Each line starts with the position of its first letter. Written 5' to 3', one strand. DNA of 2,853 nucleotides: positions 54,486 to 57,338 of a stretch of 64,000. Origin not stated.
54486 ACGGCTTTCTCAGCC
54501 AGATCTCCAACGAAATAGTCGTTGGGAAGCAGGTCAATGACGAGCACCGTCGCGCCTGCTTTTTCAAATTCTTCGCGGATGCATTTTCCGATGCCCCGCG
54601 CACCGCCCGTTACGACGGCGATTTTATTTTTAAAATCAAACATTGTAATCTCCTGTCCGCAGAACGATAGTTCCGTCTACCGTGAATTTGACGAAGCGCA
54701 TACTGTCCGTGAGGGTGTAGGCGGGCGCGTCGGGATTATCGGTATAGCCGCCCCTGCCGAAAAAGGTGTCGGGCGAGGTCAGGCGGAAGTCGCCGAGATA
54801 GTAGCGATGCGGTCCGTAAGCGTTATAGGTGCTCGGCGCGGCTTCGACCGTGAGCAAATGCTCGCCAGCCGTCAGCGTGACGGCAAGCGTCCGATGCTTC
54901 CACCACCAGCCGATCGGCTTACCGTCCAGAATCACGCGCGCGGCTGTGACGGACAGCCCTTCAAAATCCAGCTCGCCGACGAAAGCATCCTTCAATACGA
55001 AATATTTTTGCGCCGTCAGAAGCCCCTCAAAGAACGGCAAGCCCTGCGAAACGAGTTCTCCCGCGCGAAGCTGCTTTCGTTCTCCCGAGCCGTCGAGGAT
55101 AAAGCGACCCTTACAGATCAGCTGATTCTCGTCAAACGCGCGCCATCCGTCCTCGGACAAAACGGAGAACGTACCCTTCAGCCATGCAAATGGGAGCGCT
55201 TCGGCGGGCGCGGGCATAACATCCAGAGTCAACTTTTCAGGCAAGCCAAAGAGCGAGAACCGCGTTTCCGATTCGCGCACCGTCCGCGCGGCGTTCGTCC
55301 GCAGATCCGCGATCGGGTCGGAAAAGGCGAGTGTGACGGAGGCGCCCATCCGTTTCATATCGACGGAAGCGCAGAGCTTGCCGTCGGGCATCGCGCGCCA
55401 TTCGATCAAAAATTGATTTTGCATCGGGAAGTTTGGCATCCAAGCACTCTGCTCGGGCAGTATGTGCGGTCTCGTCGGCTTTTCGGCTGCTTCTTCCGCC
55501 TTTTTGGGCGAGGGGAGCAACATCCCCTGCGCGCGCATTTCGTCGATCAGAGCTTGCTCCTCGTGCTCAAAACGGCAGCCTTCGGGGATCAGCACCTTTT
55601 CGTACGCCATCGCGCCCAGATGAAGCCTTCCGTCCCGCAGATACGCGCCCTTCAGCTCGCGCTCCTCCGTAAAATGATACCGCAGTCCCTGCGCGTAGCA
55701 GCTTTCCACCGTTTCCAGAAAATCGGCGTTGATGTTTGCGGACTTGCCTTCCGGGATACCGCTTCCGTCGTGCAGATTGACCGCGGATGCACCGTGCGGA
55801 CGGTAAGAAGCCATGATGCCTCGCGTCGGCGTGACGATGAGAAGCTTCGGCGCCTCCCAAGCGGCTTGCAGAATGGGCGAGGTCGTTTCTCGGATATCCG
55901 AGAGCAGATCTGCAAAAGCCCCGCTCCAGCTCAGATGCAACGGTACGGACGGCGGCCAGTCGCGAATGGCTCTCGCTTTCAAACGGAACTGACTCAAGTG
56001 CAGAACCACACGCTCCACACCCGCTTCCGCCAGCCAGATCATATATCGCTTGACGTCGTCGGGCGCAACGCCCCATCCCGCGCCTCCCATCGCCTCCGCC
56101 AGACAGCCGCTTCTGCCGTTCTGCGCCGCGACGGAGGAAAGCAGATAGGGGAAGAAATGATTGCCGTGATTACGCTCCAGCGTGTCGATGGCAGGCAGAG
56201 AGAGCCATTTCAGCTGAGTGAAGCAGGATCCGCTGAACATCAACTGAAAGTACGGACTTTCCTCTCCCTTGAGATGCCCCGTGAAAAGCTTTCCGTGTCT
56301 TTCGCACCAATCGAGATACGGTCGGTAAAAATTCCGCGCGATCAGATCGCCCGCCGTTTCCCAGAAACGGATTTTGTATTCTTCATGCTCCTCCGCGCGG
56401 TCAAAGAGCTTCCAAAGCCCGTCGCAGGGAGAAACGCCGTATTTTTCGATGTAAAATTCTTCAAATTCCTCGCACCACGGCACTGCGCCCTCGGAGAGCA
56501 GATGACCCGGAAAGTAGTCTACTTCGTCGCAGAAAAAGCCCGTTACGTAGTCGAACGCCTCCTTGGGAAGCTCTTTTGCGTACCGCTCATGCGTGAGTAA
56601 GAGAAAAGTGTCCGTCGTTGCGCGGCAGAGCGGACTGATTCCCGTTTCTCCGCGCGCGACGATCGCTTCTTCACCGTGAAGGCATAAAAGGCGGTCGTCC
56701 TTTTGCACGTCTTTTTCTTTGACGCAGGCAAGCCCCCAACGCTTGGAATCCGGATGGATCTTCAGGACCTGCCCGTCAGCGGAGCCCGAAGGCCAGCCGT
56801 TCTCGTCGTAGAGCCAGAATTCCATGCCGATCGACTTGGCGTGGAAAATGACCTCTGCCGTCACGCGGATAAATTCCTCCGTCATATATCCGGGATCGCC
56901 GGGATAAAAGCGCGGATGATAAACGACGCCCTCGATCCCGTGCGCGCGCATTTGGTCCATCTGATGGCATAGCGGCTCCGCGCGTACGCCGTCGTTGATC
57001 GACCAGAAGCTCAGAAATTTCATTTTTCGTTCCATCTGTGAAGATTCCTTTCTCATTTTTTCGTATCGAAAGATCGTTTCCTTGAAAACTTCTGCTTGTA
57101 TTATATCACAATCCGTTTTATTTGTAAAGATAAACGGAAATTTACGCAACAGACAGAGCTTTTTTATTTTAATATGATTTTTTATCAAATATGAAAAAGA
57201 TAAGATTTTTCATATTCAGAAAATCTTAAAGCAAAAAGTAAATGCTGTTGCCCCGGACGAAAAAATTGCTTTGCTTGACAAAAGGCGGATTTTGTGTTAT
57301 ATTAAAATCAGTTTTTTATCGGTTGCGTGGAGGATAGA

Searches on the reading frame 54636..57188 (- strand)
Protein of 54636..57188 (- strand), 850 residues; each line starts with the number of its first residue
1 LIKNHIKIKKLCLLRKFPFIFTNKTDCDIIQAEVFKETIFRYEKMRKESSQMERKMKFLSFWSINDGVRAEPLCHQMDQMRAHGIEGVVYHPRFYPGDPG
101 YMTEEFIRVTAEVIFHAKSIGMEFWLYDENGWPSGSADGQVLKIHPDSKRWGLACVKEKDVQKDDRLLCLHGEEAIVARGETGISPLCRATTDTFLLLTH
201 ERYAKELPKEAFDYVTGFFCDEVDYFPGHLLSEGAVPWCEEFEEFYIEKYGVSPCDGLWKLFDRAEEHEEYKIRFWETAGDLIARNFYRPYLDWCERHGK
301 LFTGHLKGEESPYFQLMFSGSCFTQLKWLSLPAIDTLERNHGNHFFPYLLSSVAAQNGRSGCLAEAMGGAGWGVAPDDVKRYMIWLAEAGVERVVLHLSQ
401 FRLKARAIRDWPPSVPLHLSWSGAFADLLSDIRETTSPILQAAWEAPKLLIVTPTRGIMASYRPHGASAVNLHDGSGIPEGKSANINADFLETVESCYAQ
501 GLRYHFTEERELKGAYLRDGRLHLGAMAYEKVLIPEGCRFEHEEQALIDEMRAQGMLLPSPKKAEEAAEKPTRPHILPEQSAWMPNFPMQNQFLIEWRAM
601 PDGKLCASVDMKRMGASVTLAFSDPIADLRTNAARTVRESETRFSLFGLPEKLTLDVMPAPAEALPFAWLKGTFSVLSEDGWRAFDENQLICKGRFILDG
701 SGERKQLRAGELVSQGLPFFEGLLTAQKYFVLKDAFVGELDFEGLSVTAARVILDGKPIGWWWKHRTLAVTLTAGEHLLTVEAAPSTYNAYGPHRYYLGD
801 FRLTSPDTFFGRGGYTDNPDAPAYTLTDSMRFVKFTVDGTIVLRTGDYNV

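Call 13: search_protein_families(library=pfam, proteins=[window:54636-57188:-])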
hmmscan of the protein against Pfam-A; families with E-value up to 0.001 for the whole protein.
window:54636-57188:- (850 aa): 0 families

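Call 41: find_homologous_proteins(query=window:54636-57035:-)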
Query window:54636-57035:- (799 aa): 412 proteins with E <= 0.001 among 8000 candidates; the best 120 are listed.
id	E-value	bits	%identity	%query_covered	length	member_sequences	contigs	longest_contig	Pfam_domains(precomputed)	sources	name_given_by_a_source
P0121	0.0e+0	1832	96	100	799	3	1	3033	-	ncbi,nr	ncbi:MAG: hypothetical protein IKM00_09405 [Clostridia bacterium]|nr:hypothetical protein [Clostridi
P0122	0.0e+0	1451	76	99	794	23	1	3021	-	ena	-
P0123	0.0e+0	1448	75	99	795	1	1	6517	-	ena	-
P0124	0.0e+0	1409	73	99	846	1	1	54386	-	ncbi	-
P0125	0.0e+0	1375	73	99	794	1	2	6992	-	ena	-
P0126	0.0e+0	1336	71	99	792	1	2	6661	-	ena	-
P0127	0.0e+0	1323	70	99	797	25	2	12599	-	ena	-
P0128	0.0e+0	1314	70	99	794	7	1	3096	-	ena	-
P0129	0.0e+0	1314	69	99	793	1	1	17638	-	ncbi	-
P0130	0.0e+0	1311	70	99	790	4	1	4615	-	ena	-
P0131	0.0e+0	1301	69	99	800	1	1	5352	-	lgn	-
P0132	0.0e+0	1299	68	99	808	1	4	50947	-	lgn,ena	-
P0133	0.0e+0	1297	68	99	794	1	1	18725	-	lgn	-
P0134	0.0e+0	1291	68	99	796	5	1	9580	-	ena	-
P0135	0.0e+0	1291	66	100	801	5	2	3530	-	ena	-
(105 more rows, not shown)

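Call 42: find_encoding_contigs(protein=P0121, flank=3000, max_places=2)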
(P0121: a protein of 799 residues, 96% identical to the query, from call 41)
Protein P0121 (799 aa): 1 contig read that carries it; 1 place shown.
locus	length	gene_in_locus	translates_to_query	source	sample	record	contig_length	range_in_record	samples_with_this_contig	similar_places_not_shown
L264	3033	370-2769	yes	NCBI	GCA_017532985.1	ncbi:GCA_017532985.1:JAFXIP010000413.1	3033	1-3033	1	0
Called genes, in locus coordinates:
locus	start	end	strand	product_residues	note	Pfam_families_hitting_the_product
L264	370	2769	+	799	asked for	-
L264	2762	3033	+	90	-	PF00106:adh_short, PF13561:adh_short_C2 (weak)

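Call 43: find_encoding_contigs(protein=P0123, flank=3000, max_places=2)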
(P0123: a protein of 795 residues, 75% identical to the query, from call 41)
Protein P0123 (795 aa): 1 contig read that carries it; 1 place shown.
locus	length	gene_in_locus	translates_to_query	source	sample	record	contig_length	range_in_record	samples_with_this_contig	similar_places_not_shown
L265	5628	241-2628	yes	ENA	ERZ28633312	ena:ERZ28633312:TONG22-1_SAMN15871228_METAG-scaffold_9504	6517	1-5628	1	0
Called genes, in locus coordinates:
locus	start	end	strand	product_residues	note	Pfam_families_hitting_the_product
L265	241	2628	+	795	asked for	-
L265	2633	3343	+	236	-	PF00106:adh_short, PF13561:adh_short_C2, PF23441:SDR (faint)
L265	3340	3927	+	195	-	-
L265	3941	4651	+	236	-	PF00520:Ion_trans, PF07885:Ion_trans_2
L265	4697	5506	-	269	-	PF00149:Metallophos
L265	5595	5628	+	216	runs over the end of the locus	-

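Call 44: find_encoding_contigs(protein=P0124, flank=3000, max_places=2)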
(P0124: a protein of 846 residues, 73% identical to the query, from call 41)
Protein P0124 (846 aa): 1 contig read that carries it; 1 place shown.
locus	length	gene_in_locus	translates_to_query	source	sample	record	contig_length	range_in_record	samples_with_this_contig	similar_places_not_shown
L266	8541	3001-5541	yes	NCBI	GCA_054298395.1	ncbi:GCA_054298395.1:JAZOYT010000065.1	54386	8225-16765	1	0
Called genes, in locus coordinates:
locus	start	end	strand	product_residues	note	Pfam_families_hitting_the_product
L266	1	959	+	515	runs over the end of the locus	PF17231:DUF5305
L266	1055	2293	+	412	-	-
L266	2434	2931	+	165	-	PF08010:Phage_30_3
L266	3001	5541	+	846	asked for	-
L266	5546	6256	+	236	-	PF00106:adh_short, PF13561:adh_short_C2, PF23441:SDR (weak)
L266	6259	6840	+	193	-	-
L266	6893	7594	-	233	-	-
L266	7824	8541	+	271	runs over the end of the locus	PF00149:Metallophos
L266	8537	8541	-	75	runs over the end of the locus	-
